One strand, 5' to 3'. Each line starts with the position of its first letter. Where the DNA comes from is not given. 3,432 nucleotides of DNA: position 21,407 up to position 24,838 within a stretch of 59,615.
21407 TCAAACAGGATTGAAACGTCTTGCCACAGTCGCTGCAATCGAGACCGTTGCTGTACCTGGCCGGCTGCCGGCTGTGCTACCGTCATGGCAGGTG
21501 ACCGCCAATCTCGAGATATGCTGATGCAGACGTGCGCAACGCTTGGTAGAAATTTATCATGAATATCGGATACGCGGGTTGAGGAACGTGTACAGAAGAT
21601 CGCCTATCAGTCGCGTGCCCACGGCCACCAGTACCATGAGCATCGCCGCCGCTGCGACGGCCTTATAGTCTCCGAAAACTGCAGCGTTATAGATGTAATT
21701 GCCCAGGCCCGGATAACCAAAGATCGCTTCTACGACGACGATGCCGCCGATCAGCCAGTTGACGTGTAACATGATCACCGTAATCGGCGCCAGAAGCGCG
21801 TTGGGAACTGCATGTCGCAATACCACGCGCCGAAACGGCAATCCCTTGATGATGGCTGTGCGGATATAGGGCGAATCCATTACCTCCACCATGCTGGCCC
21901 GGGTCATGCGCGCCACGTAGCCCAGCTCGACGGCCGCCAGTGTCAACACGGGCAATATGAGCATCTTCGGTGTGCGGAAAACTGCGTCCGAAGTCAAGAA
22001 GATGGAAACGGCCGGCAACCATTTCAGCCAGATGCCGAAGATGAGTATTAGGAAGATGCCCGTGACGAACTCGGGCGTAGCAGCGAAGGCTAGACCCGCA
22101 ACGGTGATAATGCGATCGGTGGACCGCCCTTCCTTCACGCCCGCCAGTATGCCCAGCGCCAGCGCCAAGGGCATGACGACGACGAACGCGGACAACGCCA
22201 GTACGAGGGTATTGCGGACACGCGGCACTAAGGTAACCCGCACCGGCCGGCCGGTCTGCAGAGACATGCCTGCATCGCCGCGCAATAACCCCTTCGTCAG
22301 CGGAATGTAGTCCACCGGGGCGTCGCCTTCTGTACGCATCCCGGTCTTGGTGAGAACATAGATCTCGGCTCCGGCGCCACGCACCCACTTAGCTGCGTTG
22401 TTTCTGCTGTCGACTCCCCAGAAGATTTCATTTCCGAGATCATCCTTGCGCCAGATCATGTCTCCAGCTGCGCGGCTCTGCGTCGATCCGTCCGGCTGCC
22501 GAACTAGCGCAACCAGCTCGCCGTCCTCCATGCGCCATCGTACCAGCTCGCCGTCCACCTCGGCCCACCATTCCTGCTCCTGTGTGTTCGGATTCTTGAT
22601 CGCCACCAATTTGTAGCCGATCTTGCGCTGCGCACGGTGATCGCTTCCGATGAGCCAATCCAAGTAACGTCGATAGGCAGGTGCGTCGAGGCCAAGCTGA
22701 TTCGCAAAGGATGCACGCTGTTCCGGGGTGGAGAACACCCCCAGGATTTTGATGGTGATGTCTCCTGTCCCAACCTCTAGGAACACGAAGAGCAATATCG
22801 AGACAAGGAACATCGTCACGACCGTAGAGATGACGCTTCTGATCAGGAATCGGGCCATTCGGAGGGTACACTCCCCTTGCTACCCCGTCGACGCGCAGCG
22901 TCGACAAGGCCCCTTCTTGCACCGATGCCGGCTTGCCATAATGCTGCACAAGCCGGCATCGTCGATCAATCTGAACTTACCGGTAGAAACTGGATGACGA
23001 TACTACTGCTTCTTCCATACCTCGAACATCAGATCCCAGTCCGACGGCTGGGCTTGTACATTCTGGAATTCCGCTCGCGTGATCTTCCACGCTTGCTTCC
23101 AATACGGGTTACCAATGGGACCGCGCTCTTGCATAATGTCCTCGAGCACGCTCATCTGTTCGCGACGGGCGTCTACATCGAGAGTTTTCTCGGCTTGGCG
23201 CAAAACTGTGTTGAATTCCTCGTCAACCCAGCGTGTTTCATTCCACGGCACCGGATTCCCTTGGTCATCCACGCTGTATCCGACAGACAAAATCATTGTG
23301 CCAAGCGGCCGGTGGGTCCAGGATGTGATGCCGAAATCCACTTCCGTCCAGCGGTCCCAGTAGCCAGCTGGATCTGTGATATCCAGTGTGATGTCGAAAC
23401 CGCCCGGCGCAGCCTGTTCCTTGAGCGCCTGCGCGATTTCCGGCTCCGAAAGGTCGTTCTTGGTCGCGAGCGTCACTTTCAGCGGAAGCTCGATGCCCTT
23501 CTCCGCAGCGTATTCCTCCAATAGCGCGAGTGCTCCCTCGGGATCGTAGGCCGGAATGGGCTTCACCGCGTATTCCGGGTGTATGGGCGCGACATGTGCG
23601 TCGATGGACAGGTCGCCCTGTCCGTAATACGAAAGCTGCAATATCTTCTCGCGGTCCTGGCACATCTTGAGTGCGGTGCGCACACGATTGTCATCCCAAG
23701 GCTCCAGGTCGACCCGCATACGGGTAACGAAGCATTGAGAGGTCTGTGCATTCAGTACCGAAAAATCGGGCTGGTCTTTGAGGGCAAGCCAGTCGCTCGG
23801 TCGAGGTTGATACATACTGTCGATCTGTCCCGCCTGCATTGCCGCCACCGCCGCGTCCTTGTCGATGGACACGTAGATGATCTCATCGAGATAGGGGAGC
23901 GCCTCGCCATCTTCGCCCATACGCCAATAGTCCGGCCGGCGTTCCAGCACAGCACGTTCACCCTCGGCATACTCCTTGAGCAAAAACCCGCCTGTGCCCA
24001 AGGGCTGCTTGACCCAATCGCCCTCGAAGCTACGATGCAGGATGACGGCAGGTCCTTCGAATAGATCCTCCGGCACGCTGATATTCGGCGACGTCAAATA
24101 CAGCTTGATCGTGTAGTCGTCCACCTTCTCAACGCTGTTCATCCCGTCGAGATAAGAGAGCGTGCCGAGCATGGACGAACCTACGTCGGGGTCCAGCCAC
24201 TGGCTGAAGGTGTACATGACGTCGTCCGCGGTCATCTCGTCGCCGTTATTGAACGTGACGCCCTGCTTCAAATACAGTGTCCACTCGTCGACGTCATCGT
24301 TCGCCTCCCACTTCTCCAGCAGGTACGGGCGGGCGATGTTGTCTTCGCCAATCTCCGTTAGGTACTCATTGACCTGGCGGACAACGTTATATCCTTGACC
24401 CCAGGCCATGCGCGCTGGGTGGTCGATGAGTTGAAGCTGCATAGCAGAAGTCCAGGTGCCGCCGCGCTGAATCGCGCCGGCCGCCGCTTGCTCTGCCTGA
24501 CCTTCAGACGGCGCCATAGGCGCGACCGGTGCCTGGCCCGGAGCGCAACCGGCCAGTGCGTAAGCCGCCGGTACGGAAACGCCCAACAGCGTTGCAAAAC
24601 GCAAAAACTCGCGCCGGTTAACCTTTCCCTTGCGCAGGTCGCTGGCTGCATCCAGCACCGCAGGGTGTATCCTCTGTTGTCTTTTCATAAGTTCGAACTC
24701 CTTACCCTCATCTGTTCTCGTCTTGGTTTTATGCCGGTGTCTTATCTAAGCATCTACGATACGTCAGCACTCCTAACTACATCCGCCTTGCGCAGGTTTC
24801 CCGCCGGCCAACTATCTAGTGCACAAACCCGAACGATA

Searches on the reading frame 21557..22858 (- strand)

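Call 48: search_protein_families(library=ncbifam, max_evalue=1e-10, proteins=[window:21557-22858:-])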
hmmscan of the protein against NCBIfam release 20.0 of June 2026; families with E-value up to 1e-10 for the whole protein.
window:21557-22858:- (433 aa): 12 families
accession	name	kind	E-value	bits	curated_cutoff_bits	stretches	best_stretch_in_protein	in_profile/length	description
NF045470.1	Opp2B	equivalog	1.1e-61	208.6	350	1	180-431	57-300/300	nickel ABC transporter permease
TIGR02789.1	nickel_nikB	equivalog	9.3e-52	176.4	447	1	183-431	67-307/314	nickel ABC transporter permease subunit NikB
NF007677.0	PRK10352.1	equivalog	2.8e-51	174.4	433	1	183-432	67-308/314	nickel ABC transporter permease subunit NikB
NF045469.1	Opp1B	equivalog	7e-50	170.3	380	1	182-431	67-307/307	nickel/cobalt ABC transporter permease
NF045472.1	Opp4B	equivalog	5.4e-49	167.2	450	1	179-431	61-319/319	oligopeptide ABC transporter permease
NF011661.0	PRK15081.1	equivalog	6.7e-49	167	463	1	181-432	62-305/306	glutathione ABC transporter permease GsiC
NF045471.1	Opp3B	equivalog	4.1e-44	151.2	480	1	179-432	58-304/308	oligopeptide ABC transporter permease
NF008161.0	PRK10914.1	equivalog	2.4e-43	148.6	590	1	298-432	203-337/339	dipeptide ABC transporter permease DppB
NF007008.0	PRK09471.1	equivalog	4.3e-38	131.5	388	1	184-432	63-306/306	oligopeptide ABC transporter permease OppB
NF011690.0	PRK15110.1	equivalog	3.5e-25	89.1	432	1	293-428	176-311/321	putrescine export ABC transporter permease SapB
NF043081.1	MMSYN1_0165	equivalog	1e-20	74.1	350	1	203-432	164-386/388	oligopeptide ABC transporter permease OppB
NF011712.0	PRK15133.1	subfamily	4.5e-16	58.8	445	1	163-432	80-361/364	microcin C ABC transporter permease YejB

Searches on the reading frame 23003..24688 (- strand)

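Call 48: search_protein_families(library=ncbifam, max_evalue=1e-10, proteins=[window:23003-24688:-])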
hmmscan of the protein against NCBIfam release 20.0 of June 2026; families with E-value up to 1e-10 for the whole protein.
window:23003-24688:- (561 aa): 9 families
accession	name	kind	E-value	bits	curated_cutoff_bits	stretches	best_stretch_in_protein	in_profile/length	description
NF045468.1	Opp5A_nikA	equivalog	1.3e-29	103.1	600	1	105-522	43-450/488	nickel ABC transporter substrate-binding protein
NF045467.1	Opp4A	equivalog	6e-27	94.1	650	1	62-392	20-377/556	oligopeptide ABC transporter substrate-binding protein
NF043070.1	DppA_dipep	equivalog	2.9e-24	85.5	1005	1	113-403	69-376/535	dipeptide ABC transporter periplasmic-binding protein DppA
TIGR02294.1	nickel_nikA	equivalog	1.7e-22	79.6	393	1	106-453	35-394/501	nickel ABC transporter substrate-binding protein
NF011689.0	PRK15109.1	equivalog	3.6e-20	72.1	560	1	121-525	81-504/547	ABC transporter substrate-binding protein SapA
NF011684.0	PRK15104.1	equivalog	1.4e-17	63.6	947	1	100-369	63-347/543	oligopeptide ABC transporter substrate-binding protein OppA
TIGR04028.1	SBP_KPN_01854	hypoth_equivalog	2.7e-15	55.9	468.5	1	120-355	45-291/509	TIGR04028 family ABC transporter substrate-binding protein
NF011942.0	PRK15413.1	equivalog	3.2e-14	52.5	594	1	122-401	74-349/512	glutathione ABC transporter substrate-binding protein GsiB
NF047575.1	opine_bind_CntA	exception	8.6e-11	41.1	800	0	106-361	65-326/535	staphylopine-dependent metal ABC transporter substrate-binding lipoprotein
